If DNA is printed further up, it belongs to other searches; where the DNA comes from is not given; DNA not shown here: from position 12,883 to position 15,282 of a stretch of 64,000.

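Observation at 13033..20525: Glycyl-radical enzyme and activase hard-wired to a sugar-type ABC importer in one stop/start-overlapped operon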

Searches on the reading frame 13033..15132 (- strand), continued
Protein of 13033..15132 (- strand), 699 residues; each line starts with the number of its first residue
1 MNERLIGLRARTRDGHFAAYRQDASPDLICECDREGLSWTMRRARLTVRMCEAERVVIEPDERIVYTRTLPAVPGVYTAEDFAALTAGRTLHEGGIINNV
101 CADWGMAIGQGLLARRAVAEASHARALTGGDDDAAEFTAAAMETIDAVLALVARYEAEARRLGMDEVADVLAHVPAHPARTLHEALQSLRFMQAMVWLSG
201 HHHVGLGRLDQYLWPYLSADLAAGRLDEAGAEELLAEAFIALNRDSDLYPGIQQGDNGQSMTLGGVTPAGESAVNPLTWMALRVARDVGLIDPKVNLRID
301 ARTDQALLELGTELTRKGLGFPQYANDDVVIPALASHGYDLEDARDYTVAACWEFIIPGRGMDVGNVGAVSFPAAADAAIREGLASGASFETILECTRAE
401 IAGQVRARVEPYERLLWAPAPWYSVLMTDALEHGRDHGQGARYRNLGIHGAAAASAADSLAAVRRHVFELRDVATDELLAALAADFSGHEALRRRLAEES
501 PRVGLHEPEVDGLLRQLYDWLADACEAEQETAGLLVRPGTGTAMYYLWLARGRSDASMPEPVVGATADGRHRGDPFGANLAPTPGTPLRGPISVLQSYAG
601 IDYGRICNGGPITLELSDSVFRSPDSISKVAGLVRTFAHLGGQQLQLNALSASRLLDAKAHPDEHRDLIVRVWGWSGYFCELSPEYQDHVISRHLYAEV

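Call 39: search_protein_families(library=ncbifam, proteins=[L006:2194-3699:+, L003:15770-17374:+, L031:2670-3317:+, L032:19441-20472:-, L003:13708-14802:+, L023:4975-6177:+, L003:6395-7495:+, L026:12129-14600:+], max_evalue=1e-10)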
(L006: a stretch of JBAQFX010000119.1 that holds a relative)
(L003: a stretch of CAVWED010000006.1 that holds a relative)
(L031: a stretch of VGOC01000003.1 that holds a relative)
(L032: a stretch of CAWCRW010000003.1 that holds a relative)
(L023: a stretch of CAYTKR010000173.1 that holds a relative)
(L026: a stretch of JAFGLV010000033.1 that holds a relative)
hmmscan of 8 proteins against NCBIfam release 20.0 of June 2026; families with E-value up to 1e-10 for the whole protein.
L006:2194-3699:+ (501 aa): 1 family
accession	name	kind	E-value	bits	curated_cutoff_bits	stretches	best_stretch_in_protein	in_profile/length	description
NF002795.0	PRK02929.1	equivalog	3.5e-249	827.6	622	1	1-497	1-497/499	L-arabinose isomerase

L003:15770-17374:+ (534 aa): 1 family
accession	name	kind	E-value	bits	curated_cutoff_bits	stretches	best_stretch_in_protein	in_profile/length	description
TIGR01312.1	XylB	equivalog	1.6e-32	112.7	380.25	1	19-521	1-478/481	xylulokinase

L031:2670-3317:+ (215 aa): 22 families
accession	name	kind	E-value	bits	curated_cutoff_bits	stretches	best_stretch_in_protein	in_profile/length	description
NF005123.0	PRK06557.1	subfamily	8.9e-100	332.9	251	1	1-215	8-222/223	L-ribulose-5-phosphate 4-epimerase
NF006047.0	PRK08193.1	subfamily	2.6e-56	190.8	257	1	1-194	1-205/231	L-ribulose-5-phosphate 4-epimerase AraD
NF009003.0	PRK12348.1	subfamily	1.2e-55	188.7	331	1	2-194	1-202/228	L-ribulose-5-phosphate 4-epimerase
TIGR00760.1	araD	equivalog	6.7e-53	179.2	389.1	1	1-195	1-204/228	L-ribulose-5-phosphate 4-epimerase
NF009002.0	PRK12347.1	subfamily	1.4e-47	161.9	386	1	1-188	1-200/231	L-ribulose-5-phosphate 4-epimerase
NF009625.0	PRK13145.1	equivalog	1.4e-42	145.8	369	1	2-184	5-198/235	L-ribulose-5-phosphate 4-epimerase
NF009691.0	PRK13213.1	equivalog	3.3e-42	144.5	489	1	1-202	1-210/231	L-ribulose-5-phosphate 4-epimerase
NF053831.1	RU1PAldHalo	equivalog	9.7e-36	123.2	300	1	20-215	18-208/208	ribulose-1-phosphate aldolase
NF005302.0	PRK06833.1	equivalog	9.6e-30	103.6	264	1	1-215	2-212/214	L-fuculose-phosphate aldolase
NF004527.0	PRK05874.1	equivalog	2e-28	99.5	308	1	16-206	18-206/218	L-fuculose-phosphate aldolase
NF005984.0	PRK08087.1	subfamily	7.5e-26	91.2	264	1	4-209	5-206/215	L-fuculose-phosphate aldolase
TIGR01086.1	fucA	equivalog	3.8e-22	79.1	400.25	1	4-199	4-194/214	L-fuculose-phosphate aldolase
NF006413.0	PRK08660.1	equivalog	5e-20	72.1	203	1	8-187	5-176/184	aldolase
NF004855.0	PRK06208.1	subfamily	8.1e-20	71.2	255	1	25-197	63-236/274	class II aldolase/adducin family protein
TIGR03328.1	salvage_mtnB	equivalog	2.6e-18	66.2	137.05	1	15-106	7-98/194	methylthioribulose 1-phosphate dehydratase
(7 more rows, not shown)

L032:19441-20472:- (343 aa): 23 families
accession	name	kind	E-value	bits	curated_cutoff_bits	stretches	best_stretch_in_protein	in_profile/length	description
NF041097.1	keto_inos_dh_IolM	equivalog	1.7e-65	221.2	450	1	11-337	39-385/389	scyllo-inosose 3-dehydrogenase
NF003808.0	PRK05396.1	equivalog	1.3e-61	208.4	380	1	9-341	10-338/341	L-threonine 3-dehydrogenase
TIGR00692.1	tdh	equivalog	6.4e-56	189.8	458.35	1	13-335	12-334/340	L-threonine 3-dehydrogenase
NF007489.0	PRK10083.1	equivalog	6.6e-50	170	376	1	1-327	1-321/339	Zn-dependent oxidoreductase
NF007642.0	PRK10309.1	equivalog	2.2e-42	145.5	550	1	1-289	1-287/347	galactitol-1-phosphate 5-dehydrogenase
TIGR03451.1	mycoS_dep_FDH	equivalog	2.5e-42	145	512.9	1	12-333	14-350/358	S-(hydroxymethyl)mycothiol dehydrogenase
NF010344.0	PRK13771.1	subfamily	3.1e-42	144.8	349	1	1-308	1-301/334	putative alcohol dehydrogenase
TIGR03366.1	HpnZ_proposed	hypoth_equivalog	1.7e-40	139.1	328.1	1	23-287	4-277/315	putative phosphonate catabolism associated alcohol dehydrogenase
NF007375.0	PRK09880.1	equivalog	1.6e-39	135.6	469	1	25-318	28-319/344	L-idonate 5-dehydrogenase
TIGR03989.1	Rxyl_3153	subfamily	7.5e-39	134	440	1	20-315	22-344/370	NDMA-dependent alcohol dehydrogenase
NF006940.0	PRK09422.1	equivalog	2.9e-37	128.4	344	1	1-290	1-285/338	alcohol dehydrogenase AdhP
NF041172.1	AcrlCoa_red_Thmprot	equivalog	1.4e-33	116.3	500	1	1-330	1-322/334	acryloyl-CoA reductase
NF047908.1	AldhRedAhr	equivalog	7.9e-33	113.7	470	1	12-291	16-286/335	NADPH-dependent aldehyde reductase Ahr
TIGR02818.1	adh_III_F_hyde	equivalog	2.2e-32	112.5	543.95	1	8-331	12-358/368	S-(hydroxymethyl)glutathione dehydrogenase/class III alcohol dehydrogenase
TIGR03201.1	dearomat_had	equivalog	1.2e-28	100.2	338.65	1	15-333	14-340/349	6-hydroxycyclohex-1-ene-1-carbonyl-CoA dehydrogenase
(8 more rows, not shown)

L003:13708-14802:+ (364 aa): 0 families

L023:4975-6177:+ (400 aa): 7 families
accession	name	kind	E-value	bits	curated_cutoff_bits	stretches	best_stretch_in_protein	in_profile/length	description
NF003472.0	PRK05101.1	equivalog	3e-109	365.5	499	1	18-397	4-381/382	galactokinase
NF003705.0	PRK05322.1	equivalog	2.3e-94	316.3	385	1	19-398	4-387/388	galactokinase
NF003006.0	PRK03817.1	equivalog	3.3e-91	305.9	443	1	35-396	2-349/352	galactokinase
TIGR00131.1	gal_kin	equivalog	3.2e-84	283.1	226.65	1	21-397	4-387/388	galactokinase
NF001816.0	PRK00555.1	equivalog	8.7e-65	219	509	1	38-398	6-362/363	galactokinase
NF003036.0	PRK03926.1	equivalog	3.5e-18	65.7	403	1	35-206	2-154/302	mevalonate kinase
TIGR00549.1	mevalon_kin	equivalog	2e-12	47.2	163.05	0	39-358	1-275/276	mevalonate kinase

L003:6395-7495:+ (366 aa): 3 families
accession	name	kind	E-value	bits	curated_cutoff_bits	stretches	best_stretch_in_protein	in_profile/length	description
TIGR01463.1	mtaA_cmuA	subfamily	7.5e-19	68.2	235.4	1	161-363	148-340/340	MtaA/CmuA family methyltransferase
NF004889.0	PRK06252.1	subfamily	2.2e-18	66.4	244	1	158-361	146-336/340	methylcobalamin:coenzyme M methyltransferase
NF040654.1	MtaA_Meth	equivalog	2.8e-14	52.8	400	1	152-357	140-331/337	methylcobamide:CoM methyltransferase MtaA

L026:12129-14600:+ (823 aa): 1 family
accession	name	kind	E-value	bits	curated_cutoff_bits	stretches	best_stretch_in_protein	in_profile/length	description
NF051901.1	ArabsyFurArfAAgro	equivalog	3.1e-26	92.4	625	1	403-534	49-178/502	arabinosylfuranosidase ArfA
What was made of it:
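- AraA, AraD and GalK pass curated cut-offs (call 39).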

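Call 41: search_protein_families(library=pfam, proteins=[L041:4384-5430:+, L026:3571-4458:+, L060:1211-3475:+, L032:18645-19457:-, L059:2156-3148:+, L045:6952-7746:+, L079:12358-13065:+, L077:2738-5296:+, L074:15181-17664:+, L025:4665-5777:+], max_evalue=0.00001)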
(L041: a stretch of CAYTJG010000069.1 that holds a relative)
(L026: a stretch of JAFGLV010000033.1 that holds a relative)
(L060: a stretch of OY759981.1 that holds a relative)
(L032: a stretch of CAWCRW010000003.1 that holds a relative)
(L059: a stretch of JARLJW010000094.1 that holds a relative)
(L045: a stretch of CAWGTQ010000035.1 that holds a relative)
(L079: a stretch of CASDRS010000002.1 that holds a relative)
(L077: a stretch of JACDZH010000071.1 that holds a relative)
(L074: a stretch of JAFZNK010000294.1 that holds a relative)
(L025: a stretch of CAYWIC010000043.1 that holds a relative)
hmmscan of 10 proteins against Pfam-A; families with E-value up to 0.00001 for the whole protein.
L041:4384-5430:+ (348 aa): 3 families
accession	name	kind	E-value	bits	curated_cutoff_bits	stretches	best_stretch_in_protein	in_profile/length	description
PF01408.29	GFO_IDH_MocA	-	1.7e-23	84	24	1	8-124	2-119/120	Oxidoreductase family, NAD-binding Rossmann fold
PF22725.1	GFO_IDH_MocA_C3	-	1.3e-15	57.9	27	1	136-244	4-123/124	GFO/IDH/MocA C-terminal domain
PF02894.22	GFO_IDH_MocA_C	-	1.9e-14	54.4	22.9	1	168-326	43-216/218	Oxidoreductase family, C-terminal alpha/beta domain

L026:3571-4458:+ (295 aa): 1 family
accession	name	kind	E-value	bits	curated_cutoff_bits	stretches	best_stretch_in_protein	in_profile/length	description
PF07963.17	N_methyl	-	7.6e-08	32.1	21.2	1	38-62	2-26/27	Prokaryotic N-terminal methylation motif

L060:1211-3475:+ (754 aa): 2 families
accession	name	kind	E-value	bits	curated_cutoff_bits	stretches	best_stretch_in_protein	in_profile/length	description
PF17801.7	Melibiase_C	-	2.4e-08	34.4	22.9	1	596-656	16-70/71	Alpha galactosidase C-terminal beta sandwich domain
PF02065.24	Melibiase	-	2.8e-08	33.6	27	1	313-411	95-193/347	Melibiase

L032:18645-19457:- (270 aa): 3 families
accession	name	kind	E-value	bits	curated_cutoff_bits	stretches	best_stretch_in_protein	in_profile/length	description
PF13561.12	adh_short_C2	-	6.3e-58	196.6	27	1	26-260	1-235/236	Enoyl-(Acyl carrier protein) reductase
PF00106.31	adh_short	-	2.3e-54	184.3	26.6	1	20-208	1-189/195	short chain dehydrogenase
PF08659.16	KR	-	4.4e-13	50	22.6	1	23-171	4-152/180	KR domain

L059:2156-3148:+ (330 aa): 1 family
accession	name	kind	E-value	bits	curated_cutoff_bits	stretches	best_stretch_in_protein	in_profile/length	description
PF07963.17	N_methyl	-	3.6e-06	26.7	21.2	1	65-87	5-27/27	Prokaryotic N-terminal methylation motif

L045:6952-7746:+ (264 aa): 2 families
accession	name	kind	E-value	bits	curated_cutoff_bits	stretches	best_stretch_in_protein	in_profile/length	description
PF07729.17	FCD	-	4.2e-20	72.9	24.3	1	93-215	2-122/125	FCD domain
PF00392.27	GntR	-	4.7e-16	58.6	27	1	23-82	4-64/64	Bacterial regulatory proteins, gntR family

L079:12358-13065:+ (235 aa): 2 families
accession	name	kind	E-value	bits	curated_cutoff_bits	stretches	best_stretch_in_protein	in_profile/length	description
PF00072.30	Response_reg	-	4.9e-29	101.2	30.2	1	6-119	1-111/111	Response regulator receiver domain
PF00486.34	Trans_reg_C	-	1e-21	77.2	26.2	1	155-227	3-77/77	Transcriptional regulatory protein, C terminal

L077:2738-5296:+ (852 aa): 1 family
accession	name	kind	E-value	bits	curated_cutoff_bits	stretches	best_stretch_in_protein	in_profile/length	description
PF03065.20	Glyco_hydro_57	-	6.6e-07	29.4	21.2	1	66-179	54-169/291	Glycosyl hydrolase family 57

L074:15181-17664:+ (827 aa): 1 family
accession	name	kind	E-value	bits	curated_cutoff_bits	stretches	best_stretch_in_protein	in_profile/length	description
PF16126.11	DUF4838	-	1.9e-94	316.9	26.6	1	155-516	1-325/325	Domain of unknown function (DUF4838)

L025:4665-5777:+ (370 aa): 0 families

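Call 42: list_cluster_members(proteins=[P0122, P0124, P0127, P0128, P0129, P0130, P0132, P0133, P0135, P0137])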
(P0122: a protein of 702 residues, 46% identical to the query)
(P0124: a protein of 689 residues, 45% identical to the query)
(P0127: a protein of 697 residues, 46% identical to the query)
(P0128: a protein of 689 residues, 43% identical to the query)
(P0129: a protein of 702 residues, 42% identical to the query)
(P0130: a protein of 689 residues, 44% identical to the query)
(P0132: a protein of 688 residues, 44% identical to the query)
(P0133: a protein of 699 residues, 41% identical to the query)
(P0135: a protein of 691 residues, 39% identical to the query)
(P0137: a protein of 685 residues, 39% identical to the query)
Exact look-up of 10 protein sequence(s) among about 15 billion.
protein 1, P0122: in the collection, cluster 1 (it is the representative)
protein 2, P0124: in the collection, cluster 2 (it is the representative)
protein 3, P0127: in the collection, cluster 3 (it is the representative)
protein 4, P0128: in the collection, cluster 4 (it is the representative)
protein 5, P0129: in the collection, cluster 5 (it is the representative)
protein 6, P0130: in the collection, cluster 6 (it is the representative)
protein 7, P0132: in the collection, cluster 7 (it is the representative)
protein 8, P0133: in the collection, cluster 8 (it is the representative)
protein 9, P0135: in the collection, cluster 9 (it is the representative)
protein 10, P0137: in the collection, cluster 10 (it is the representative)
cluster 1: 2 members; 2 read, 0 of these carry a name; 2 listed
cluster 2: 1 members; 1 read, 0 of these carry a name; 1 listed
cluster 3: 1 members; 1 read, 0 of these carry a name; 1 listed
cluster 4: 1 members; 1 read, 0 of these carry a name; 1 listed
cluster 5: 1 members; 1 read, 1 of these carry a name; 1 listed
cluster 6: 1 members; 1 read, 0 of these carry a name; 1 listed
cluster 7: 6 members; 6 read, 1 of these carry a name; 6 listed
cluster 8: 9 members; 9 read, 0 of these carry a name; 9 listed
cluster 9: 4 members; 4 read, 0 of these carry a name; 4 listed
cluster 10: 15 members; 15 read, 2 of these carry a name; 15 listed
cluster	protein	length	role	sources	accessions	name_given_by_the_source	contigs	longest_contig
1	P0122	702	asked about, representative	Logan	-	-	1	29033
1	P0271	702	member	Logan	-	-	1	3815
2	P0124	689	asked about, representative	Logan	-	-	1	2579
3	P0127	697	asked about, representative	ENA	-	-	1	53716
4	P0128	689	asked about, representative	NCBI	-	-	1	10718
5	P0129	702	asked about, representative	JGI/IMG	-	pyruvate-formate lyase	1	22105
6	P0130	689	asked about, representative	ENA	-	-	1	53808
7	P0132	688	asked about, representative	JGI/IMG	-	-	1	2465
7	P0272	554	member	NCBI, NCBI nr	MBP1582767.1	MAG: pyruvate formate lyase family protein, partial [Victivallales bacterium] | pyruvate formate lyase family protein [Victivallales bacterium]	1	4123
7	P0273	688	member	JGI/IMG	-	-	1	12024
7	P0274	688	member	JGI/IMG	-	-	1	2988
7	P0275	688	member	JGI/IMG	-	-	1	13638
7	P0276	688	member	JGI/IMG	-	-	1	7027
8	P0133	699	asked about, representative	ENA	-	-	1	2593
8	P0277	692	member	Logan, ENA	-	-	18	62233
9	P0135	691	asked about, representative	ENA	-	-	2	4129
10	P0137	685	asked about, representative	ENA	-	-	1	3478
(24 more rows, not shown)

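Call 55: predict_structure(alignment_id=A2)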
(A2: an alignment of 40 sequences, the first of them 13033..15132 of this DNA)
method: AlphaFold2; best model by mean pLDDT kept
length: 699 residues; sequences in the alignment: 40
mean_pLDDT: 79.2   pTM: 0.82
mean pLDDT of the five models: 79.2, 73.1, 70.4, 68.7, 66.0
residues with pLDDT >= 90: 237; 70-90: 293; 50-70: 108; < 50: 61
segments of 3 or more residues with pLDDT < 50: 93-97, 356-358, 542-569, 573-586
pLDDT, mean of each block of 10 residues (from residue 1): 86 85 87 88 92 91 84 80 67 47 87 97 97 95 97 97 96 97 95 86 77 95 95 92 70 54 89 94 85 79 92 76 80 79 77 51 63 83 94 96 85 68 87 78 65 80 94 93 82 82 83 92 89 77 35 32 38 48 49 75 72 68 86 85 74 84 77 64 67 57
secondary structure, 60 per line:
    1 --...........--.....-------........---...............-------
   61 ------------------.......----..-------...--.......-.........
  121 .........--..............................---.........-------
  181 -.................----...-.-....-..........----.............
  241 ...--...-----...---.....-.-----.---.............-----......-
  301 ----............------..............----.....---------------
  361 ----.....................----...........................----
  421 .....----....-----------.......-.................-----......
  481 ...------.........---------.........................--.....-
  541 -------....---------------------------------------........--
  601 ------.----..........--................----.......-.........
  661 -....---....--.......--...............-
elements in order (helices of 4 or more, strands of 3 or more residues): H3-13 H16-20 H28-35 H39-53 H79-85 E99-101 H104-110 H112-129 H132-161 H165-173 H182-198 E203-205 H209-212 H214-223 H228-243 E260-264 H276-288 E294-299 H305-316 E323-326 H327-336 H341-345 E365-371 H372-385 H390-414 H421-425 H430-433 E445-451 H453-469 H475-483 H490-498 H508-532 E535-539 H548-551 H591-598 E612-617 H618-621 H624-639 E644-650 H652-660 H662-665 E669-672 E675-678 H684-698
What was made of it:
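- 13033..15132 (-): Glycyl radical enzyme, 699 aa, of an uncharacterised clade of 680-700-aa proteins. Catalytic C352 in A-A-C-W-E; radical glycine G674 in R-V-W-G-W-S. AF2 model pLDDT 79, pTM 0.82 (call 55).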
